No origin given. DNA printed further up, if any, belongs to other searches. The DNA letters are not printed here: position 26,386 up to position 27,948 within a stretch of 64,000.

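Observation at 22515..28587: Carotenoid-cleavage oxygenase, TonB-dependent receptor, P450 and SDR arranged as one motif-controlled unit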

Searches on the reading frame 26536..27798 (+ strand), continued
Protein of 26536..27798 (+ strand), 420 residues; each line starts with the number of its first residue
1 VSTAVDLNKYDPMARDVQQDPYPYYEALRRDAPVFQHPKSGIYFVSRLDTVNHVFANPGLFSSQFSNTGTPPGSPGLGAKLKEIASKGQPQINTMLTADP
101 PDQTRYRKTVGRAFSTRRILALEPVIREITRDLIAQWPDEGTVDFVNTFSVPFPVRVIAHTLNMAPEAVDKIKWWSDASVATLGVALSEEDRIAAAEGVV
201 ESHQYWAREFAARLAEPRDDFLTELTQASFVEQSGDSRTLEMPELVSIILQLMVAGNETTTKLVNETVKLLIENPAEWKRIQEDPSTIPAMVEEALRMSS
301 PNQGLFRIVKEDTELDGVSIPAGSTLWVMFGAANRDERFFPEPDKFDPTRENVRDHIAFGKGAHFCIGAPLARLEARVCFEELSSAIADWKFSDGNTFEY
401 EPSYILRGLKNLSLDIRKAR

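Call 43: find_encoding_contigs(protein=P0130, flank=10000, max_places=1)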
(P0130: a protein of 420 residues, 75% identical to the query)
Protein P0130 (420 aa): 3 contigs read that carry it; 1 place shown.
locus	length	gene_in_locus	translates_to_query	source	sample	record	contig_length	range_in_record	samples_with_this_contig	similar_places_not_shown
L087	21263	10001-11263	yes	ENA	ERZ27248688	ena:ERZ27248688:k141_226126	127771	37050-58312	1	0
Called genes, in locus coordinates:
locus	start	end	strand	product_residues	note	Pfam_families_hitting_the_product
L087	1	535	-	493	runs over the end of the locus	PF00355:Rieske, PF00848:Ring_hydroxyl_A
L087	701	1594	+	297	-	PF06283:ThuA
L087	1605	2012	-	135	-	PF03992:ABM (weak)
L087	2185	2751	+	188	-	PF13669:Glyoxalase_4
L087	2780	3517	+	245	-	PF00702:Hydrolase, PF12710:HAD (weak), PF13419:HAD_2, PF13242:Hydrolase_like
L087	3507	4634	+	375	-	PF01636:APH, PF02958:EcKL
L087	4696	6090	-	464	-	PF07690:MFS_1, PF13347:MFS_2, PF07690:MFS_1 (weak)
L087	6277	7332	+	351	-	PF01113:DapB_N (weak), PF19328:DAP_DH_C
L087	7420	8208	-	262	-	PF00106:adh_short, PF08659:KR, PF13561:adh_short_C2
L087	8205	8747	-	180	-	-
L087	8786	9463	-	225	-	-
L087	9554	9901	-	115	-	-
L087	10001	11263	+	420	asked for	PF00067:p450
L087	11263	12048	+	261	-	PF00106:adh_short, PF01370:Epimerase (faint), PF08659:KR, PF13561:adh_short_C2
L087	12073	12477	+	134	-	PF13577:SnoaL_4, PF13474:SnoaL_3 (weak), PF14534:DUF4440, PF12680:SnoaL_2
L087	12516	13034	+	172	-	PF09912:DUF2141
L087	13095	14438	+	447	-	PF00067:p450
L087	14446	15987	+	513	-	PF00501:AMP-binding, PF13193:AMP-binding_C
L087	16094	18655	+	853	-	PF01564:Spermine_synth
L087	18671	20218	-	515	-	PF00355:Rieske, PF00848:Ring_hydroxyl_A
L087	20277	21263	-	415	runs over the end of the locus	PF00067:p450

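Call 44: find_encoding_contigs(protein=P0134, flank=10000, max_places=1)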
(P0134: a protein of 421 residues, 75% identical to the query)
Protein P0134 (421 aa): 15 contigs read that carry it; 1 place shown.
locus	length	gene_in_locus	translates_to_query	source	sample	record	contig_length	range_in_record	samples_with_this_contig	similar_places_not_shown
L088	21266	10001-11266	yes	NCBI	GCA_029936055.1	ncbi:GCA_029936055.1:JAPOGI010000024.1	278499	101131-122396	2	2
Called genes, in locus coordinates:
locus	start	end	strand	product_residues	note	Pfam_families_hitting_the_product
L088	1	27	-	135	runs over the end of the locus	PF03992:ABM (weak)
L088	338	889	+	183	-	PF13669:Glyoxalase_4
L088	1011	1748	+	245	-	PF00702:Hydrolase, PF12710:HAD (weak), PF13419:HAD_2, PF13242:Hydrolase_like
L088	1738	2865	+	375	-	PF02958:EcKL, PF01636:APH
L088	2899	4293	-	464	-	PF07690:MFS_1, PF13347:MFS_2, PF07690:MFS_1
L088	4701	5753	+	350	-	PF01113:DapB_N (weak), PF19328:DAP_DH_C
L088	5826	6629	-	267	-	PF00106:adh_short, PF08659:KR, PF13561:adh_short_C2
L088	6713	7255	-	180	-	-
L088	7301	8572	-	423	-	PF00067:p450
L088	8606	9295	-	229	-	-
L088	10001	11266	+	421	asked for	PF00067:p450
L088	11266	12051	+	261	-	PF00106:adh_short, PF08659:KR, PF13561:adh_short_C2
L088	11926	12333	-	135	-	-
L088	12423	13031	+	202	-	PF09912:DUF2141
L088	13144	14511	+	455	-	PF00067:p450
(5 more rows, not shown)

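Call 75: search_protein_families(library=pfam, proteins=[L084:6438-6875:+, L084:11037-11609:+, L085:2576-3679:+, L087:12516-13034:+], max_evalue=0.01)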
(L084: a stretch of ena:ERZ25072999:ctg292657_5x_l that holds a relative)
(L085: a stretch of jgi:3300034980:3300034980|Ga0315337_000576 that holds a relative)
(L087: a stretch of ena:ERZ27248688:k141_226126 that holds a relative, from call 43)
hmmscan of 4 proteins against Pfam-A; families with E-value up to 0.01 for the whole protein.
L084:6438-6875:+ (145 aa): 6 families
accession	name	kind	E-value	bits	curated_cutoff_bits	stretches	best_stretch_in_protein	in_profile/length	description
PF13577.12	SnoaL_4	-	1.3e-36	125.8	24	1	7-130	2-126/126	SnoaL-like domain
PF12680.13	SnoaL_2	-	6.1e-06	27.2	27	1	20-77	3-60/102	SnoaL-like domain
PF00866.24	Ring_hydroxyl_B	-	6e-05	23.6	27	1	71-132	76-136/144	Ring hydroxylating beta subunit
PF14534.12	DUF4440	-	8.6e-05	23.4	25.2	1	14-126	1-107/107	Domain of unknown function (DUF4440)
PF13474.12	SnoaL_3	-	0.00076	20.3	22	1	14-129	1-114/121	SnoaL-like domain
PF02982.20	Scytalone_dh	-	0.0022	18.3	27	1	10-54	6-53/160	Scytalone dehydratase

L084:11037-11609:+ (190 aa): 2 families
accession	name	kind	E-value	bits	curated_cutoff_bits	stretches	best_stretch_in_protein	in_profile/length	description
PF01243.27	PNPOx_N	-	1.1e-11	45.6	28.1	1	36-120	21-95/120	Pyridoxamine 5'-phosphate oxidase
PF12900.13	Pyridox_ox_2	-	0.00057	20.3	27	1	18-124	3-113/140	Pyridoxamine 5'-phosphate oxidase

L085:2576-3679:+ (367 aa): 1 family
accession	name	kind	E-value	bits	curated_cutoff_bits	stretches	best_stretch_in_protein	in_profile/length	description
PF23213.1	DUF7065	-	0.0043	17.6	27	1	120-176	128-183/183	Domain of unknown function (DUF7065)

L087:12516-13034:+ (172 aa): 1 family
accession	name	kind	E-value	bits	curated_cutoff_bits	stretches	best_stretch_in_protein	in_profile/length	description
PF09912.14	DUF2141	-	3.5e-32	111.1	24.4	1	58-163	1-107/112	Uncharacterized protein conserved in bacteria (DUF2141)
